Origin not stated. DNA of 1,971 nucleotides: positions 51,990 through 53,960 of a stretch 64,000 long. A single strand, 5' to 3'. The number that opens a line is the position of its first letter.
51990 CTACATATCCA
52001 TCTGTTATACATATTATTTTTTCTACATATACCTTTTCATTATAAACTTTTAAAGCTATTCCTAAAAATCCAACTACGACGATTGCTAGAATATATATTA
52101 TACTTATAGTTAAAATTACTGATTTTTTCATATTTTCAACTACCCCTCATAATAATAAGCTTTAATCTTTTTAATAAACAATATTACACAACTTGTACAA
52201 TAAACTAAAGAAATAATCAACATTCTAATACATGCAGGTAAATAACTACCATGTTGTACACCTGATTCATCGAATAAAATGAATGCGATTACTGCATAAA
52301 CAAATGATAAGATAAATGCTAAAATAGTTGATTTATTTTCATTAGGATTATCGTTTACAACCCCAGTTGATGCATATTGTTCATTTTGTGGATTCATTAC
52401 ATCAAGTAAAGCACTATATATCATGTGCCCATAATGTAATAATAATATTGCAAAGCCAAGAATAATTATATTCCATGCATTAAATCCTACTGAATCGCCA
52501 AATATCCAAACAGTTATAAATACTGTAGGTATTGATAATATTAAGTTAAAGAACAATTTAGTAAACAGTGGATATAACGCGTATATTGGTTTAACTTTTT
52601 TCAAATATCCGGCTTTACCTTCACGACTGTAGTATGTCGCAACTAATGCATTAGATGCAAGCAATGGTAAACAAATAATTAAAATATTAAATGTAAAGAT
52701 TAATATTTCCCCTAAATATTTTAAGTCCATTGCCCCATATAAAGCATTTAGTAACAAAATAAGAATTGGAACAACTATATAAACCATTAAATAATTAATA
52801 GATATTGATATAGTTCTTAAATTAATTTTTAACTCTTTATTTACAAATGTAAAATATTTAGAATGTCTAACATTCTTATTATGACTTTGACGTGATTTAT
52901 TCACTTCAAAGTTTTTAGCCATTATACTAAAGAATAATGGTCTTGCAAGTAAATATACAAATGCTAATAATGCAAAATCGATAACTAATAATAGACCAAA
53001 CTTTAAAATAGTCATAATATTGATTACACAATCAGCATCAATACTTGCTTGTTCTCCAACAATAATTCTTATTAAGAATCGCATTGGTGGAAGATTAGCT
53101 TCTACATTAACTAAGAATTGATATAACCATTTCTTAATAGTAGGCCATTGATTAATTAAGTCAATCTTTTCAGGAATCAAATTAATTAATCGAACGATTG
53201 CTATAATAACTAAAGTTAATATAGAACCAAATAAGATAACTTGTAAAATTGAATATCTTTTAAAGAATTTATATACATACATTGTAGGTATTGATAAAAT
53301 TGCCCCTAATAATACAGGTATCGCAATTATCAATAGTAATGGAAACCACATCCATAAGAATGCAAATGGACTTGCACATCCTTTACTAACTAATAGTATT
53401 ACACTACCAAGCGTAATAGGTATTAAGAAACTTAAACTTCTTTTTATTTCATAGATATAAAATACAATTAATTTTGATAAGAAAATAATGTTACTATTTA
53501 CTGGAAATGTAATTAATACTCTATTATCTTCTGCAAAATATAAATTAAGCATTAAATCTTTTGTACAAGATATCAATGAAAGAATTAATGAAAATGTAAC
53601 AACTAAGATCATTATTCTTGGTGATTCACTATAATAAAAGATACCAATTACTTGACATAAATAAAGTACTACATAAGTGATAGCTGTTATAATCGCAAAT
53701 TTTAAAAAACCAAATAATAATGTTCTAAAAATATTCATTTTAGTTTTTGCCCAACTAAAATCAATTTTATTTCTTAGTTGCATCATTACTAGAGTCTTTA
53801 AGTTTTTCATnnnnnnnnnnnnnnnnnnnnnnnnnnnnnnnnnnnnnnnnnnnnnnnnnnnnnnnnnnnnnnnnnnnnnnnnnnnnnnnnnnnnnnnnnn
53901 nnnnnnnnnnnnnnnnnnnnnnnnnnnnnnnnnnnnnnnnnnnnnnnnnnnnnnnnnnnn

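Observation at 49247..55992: Four-gene operon led by an ABC ATPase fused to a YwaF/TMEM164-like membrane domain, ending in a large surface lipoprotein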

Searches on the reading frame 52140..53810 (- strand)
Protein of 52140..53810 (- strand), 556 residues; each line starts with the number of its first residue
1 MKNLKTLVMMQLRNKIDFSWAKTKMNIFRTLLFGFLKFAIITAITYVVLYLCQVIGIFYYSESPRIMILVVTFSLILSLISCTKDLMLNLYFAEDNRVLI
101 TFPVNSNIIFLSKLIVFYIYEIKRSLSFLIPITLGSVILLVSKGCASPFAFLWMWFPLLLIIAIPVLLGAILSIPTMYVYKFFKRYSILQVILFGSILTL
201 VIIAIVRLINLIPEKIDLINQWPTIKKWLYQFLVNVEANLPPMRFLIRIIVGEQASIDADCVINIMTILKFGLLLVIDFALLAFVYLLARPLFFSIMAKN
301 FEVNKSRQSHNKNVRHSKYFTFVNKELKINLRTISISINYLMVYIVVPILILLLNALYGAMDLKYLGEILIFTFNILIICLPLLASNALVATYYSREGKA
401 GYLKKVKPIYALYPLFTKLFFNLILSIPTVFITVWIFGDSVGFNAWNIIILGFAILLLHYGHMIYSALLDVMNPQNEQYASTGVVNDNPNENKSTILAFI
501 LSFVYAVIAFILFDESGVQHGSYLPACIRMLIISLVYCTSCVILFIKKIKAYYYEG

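Call 3: search_protein_families(library=pfam, proteins=[window:52140-53810:-], max_evalue=0.01)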
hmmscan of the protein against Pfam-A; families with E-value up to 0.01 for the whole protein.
window:52140-53810:- (556 aa): 0 families

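Call 4: search_protein_families(library=ncbifam, proteins=[window:52140-53810:-], max_evalue=0.01)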
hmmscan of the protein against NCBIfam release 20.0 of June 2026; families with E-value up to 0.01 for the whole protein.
window:52140-53810:- (556 aa): 0 families

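Call 23: find_homologous_proteins(query=window:52140-53810:-, max_evalue=0.001)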
Query window:52140-53810:- (556 aa): 267 proteins with E <= 0.001 among 8000 candidates; the best 120 are listed.
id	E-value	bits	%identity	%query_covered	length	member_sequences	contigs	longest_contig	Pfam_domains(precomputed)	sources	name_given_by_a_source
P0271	0.0e+0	1167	99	100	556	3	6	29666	-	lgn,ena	-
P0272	0.0e+0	1145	97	100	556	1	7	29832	-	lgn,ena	-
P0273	0.0e+0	1145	96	100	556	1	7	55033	-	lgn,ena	-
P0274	0.0e+0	1145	96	100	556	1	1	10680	-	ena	-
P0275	0.0e+0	1144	96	100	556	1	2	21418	-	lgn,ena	-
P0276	0.0e+0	1141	96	100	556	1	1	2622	-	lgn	-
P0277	0.0e+0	1130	95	100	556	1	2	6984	-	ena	-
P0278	0.0e+0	1127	95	100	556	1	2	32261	-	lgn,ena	-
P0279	0.0e+0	1123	94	100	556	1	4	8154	-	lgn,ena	-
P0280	0.0e+0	1123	94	100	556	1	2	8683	-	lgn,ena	-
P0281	0.0e+0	1121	94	100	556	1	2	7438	-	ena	-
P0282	0.0e+0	1060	89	100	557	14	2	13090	-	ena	-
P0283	0.0e+0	1043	87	100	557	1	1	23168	-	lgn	-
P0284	0.0e+0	1031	86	100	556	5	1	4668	-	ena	-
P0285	2.2e-219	748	62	100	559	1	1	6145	-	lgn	-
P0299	1.9e-195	669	59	100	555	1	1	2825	PF09847.17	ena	-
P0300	5.7e-195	668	59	100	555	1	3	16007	PF09847.17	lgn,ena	-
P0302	8.6e-194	664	58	100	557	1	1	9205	PF09847.17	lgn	-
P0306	1.9e-192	659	58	100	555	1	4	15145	PF09847.17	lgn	-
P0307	2.5e-192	659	58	100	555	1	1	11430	PF09847.17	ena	-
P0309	2.9e-191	655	57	100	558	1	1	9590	PF09847.17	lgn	-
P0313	1.5e-188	647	58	100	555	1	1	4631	PF09847.17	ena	-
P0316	2.7e-187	642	57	100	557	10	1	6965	PF09847.17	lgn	-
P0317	3.2e-187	642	57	100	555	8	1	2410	PF09847.17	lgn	-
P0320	6.8e-186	638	56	100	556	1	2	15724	PF09847.17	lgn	-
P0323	1.7e-185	636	56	100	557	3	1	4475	PF09847.17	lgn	-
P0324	2.0e-185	636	56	100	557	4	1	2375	PF09847.17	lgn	-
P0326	2.4e-185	636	56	100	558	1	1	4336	PF09847.17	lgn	-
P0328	7.2e-185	634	56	100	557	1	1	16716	PF09847.17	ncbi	-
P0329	4.6e-184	632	56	99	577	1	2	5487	PF09847.17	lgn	-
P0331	1.2e-183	630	57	100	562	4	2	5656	PF09847.17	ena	-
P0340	2.4e-181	623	56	100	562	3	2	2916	PF09847.17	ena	-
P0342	3.0e-181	622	55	100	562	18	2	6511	PF09847.17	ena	-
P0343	7.7e-181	621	55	100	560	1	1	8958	PF09847.17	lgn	-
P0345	1.5e-180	620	55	100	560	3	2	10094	PF09847.17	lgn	-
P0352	1.1e-177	611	56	99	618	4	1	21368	PF09847.17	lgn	-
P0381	1.8e-169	584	52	100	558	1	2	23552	PF09847.17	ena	-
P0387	6.4e-164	565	52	100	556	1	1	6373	PF09847.17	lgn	-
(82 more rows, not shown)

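Call 29: search_solved_structures(query=A3, max_evalue=10)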
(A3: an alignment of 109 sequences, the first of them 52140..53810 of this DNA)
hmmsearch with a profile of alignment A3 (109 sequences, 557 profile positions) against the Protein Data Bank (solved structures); distinct sequences matched with E-value up to 10: 0.

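Call 31: search_protein_families(library=pfam, proteins=[window:52140-53810:-], max_evalue=10)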
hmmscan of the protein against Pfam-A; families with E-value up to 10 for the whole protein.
window:52140-53810:- (556 aa): 1 family
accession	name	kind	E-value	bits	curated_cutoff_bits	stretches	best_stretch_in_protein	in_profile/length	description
PF25305.1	Ig_PDGFR_d4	-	7.4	7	27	0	188-212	113-137/140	Platelet-derived growth factor receptor Ig-like domain 4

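Call 42: predict_structure(alignment_id=A3)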
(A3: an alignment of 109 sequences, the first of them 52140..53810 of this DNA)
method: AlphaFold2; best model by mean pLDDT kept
length: 556 residues; sequences in the alignment: 109
mean_pLDDT: 81.0   pTM: 0.70
mean pLDDT of the five models: 81.0, 78.9, 77.0, 75.5, 74.0
residues with pLDDT >= 90: 141; 70-90: 311; 50-70: 84; < 50: 20
segments of 3 or more residues with pLDDT < 50: 304-308, 400-403, 406-408, 478-485
pLDDT, mean of each block of 10 residues (from residue 1): 77 70 79 89 92 83 86 91 86 68 78 88 88 90 86 92 92 88 80 84 87 76 84 88 90 78 87 94 88 72 51 62 62 62 82 84 80 91 84 59 52 71 85 90 90 94 86 58 58 88 93 82 89 95 86 67
secondary structure, 60 per line:
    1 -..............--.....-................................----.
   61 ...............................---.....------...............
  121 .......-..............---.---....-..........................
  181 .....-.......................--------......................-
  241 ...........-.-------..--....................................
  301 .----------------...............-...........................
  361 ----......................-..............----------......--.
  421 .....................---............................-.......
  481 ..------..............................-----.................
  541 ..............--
elements in order: H2-15 H18-22 H24-55 H60-91 H95-99 H106-127 H129-142 H150-153 H155-185 H187-209 H218-239 H241-251 H265-301 H318-332 H334-360 H365-386 H388-401 H412-417 H420-441 H445-472 H474-482 H489-518 H524-554

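Call 45: fold_search(model_id=the predicted structure, library=pdb)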
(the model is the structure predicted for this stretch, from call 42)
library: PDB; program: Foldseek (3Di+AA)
matches with E <= 10: 532; with E <= 0.001: 0
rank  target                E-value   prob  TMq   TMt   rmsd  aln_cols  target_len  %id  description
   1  8ce1_B                9.3e-02  1.00  0.28  0.58   6.0       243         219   14  Cytochrome c maturation complex CcmABCD (released 2023-09-06)
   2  7r8b_B                1.8e-01  0.94  0.24  0.24  13.0       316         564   12  The structure of human ABCG5/ABCG8 supplemented with cholesterol (released 2021-09-08)
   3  7f02_B                2.6e-01  1.00  0.29  0.63   5.8       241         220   15  Cytochrome c-type biogenesis protein CcmABCD from E. coli (released 2022-11-09)
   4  8jei_A                2.7e-01  0.28  0.13  0.20  14.9       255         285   11  Cryo-EM Structure of the compuond 5c-HCAR3-Gi complex (released 2024-11-20)
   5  8k1m_B                3.2e-01  0.89  0.37  0.38  12.8       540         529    8  mycobacterial efflux pump, apo state (released 2024-07-17)
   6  7r88_B                4.3e-01  0.97  0.29  0.29  13.5       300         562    9  The structure of human ABCG5-I529W/ABCG8-WT (released 2021-09-08)
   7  6oih_D                4.3e-01  0.93  0.26  0.48   8.9       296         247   16  Crystal structure of O-antigen polysaccharide ABC-transporter (released 2019-04-17)
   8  8t3s_R                5.5e-01  0.15  0.10  0.18  15.6       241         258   12  Cryo-EM structure of the Butyrate bound FFA2-Gq complex (released 2024-01-24)
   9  7o0y_D                5.7e-01  0.93  0.26  0.47   7.3       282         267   12  ABC transporter NosDFY, nucleotide-free in GDN (released 2022-04-13)
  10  7oji_A                5.7e-01  0.84  0.23  0.23  15.2       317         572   14  ABCG2 topotecan turnover-2 state (released 2021-07-21)
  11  6xbm_R                6.5e-01  0.13  0.11  0.15  16.6       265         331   11  Structure of human SMO-Gi complex with 24(S),25-EC (released 2020-09-30)
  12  8kh4_A                7.4e-01  0.20  0.12  0.20  12.3       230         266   13  Cryo-EM structure of the GPR161-Gs complex (released 2023-10-11)
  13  9iy8_R                7.4e-01  0.14  0.11  0.17  15.2       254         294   11  Cryo-EM structure of apo-GPR55-G13 complex (released 2025-01-01)
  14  7r87_B                7.7e-01  0.80  0.26  0.26  13.9       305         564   11  The structure of human ABCG5-WT/ABCG8-I419E (released 2021-09-08)
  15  8bi0_A                7.7e-01  0.69  0.22  0.22  14.0       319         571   16  ABCG2 turnover-2 state with tariquidar bound (released 2023-01-11)
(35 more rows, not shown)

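Call 71: search_protein_families(library=padloc, proteins=[window:52140-53810:-], max_evalue=0.001)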
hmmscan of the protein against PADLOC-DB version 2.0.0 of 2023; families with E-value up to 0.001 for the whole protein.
window:52140-53810:- (556 aa): 0 families
